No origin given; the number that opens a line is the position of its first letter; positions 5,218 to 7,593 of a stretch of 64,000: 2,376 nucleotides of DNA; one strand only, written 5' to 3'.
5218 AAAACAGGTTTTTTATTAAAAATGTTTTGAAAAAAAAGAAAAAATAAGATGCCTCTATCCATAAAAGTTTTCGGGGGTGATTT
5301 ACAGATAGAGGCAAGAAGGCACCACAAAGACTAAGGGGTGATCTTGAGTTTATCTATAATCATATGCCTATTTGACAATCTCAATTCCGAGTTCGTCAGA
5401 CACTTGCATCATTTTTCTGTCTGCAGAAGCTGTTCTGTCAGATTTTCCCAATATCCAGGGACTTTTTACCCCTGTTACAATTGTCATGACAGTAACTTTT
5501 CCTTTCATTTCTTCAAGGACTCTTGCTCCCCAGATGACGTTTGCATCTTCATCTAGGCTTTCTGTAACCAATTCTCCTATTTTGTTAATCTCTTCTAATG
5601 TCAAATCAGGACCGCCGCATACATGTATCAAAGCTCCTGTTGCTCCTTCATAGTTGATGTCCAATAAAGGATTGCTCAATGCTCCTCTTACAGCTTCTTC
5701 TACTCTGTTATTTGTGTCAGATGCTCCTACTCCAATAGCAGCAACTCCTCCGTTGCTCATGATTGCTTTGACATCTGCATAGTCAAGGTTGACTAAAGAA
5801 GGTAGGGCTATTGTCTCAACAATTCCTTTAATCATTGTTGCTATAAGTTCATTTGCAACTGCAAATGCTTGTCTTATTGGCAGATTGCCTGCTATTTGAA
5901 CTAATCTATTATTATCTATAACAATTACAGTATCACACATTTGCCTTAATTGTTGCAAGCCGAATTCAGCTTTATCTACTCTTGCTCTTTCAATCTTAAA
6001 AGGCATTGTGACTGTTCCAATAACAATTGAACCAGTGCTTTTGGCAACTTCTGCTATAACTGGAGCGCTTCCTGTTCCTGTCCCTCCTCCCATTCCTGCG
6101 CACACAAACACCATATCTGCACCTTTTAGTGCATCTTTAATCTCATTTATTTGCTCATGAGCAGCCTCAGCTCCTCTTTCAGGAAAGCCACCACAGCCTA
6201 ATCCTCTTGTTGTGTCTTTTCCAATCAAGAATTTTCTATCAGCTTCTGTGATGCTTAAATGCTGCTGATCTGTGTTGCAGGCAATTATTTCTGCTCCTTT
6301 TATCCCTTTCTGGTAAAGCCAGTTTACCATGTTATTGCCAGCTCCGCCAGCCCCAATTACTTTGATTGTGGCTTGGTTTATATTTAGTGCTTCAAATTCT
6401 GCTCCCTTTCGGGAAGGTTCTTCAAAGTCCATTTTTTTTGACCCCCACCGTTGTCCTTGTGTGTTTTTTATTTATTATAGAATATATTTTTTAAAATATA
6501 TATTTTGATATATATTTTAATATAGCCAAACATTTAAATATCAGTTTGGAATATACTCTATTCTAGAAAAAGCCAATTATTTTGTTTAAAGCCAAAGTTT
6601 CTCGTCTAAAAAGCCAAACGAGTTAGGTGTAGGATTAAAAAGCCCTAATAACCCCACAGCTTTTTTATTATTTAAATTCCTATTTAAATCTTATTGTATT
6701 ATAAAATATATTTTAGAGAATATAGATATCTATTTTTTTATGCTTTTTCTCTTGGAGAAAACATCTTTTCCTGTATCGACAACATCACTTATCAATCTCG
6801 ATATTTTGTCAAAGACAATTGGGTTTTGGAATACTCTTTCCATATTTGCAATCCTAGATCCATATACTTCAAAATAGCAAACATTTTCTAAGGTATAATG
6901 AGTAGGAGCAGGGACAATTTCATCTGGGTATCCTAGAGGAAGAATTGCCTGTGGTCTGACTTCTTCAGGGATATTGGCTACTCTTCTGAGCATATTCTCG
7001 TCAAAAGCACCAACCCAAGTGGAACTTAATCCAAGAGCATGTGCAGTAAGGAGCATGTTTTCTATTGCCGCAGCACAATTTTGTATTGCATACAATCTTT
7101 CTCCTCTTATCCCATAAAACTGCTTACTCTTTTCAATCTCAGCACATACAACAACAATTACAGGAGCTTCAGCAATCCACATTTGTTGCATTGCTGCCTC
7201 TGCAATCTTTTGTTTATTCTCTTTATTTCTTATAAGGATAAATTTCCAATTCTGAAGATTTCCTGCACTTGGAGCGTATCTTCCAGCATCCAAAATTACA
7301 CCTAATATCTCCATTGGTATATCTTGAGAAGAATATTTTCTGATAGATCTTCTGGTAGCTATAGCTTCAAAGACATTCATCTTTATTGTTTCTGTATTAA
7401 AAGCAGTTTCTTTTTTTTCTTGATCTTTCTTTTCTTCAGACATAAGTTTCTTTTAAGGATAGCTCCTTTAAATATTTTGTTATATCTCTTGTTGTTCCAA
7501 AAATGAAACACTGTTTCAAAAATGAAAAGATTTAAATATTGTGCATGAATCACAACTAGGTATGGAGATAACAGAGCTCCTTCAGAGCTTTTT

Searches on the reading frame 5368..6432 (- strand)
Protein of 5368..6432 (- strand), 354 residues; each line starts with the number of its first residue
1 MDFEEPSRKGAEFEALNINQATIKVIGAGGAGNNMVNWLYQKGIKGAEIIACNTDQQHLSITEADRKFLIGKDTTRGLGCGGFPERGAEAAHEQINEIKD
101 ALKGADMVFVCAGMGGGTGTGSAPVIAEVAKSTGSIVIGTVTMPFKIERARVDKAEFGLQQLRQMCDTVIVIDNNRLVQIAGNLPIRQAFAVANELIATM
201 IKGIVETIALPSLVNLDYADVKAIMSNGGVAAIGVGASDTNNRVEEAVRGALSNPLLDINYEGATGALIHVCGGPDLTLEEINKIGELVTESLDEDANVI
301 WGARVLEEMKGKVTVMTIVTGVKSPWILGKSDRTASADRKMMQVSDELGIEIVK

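Call 68: search_protein_families(library=pfam, proteins=[window:5368-6432:-], max_evalue=0.001)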
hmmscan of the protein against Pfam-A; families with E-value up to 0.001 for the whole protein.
window:5368-6432:- (354 aa): 2 families
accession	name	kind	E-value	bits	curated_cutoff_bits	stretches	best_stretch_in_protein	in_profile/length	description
PF00091.31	Tubulin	-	3.7e-47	161.5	33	1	23-181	2-189/190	Tubulin/FtsZ family, GTPase domain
PF12327.13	FtsZ_C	-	4.1e-33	114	27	1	229-323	1-95/95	FtsZ family, C-terminal domain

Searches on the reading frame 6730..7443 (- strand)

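Call 68: search_protein_families(library=pfam, proteins=[window:6730-7443:-], max_evalue=0.001)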
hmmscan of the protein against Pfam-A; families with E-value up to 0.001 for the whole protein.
window:6730-7443:- (237 aa): 2 families
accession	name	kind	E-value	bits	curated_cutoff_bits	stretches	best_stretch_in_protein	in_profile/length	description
PF00881.29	Nitroreductase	-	1.3e-35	123.5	23.5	2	28-93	1-66/167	Nitroreductase family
PF14512.11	TM1586_NiRdase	-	2.5e-13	50.6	27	0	127-191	88-151/215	Putative TM nitroreductase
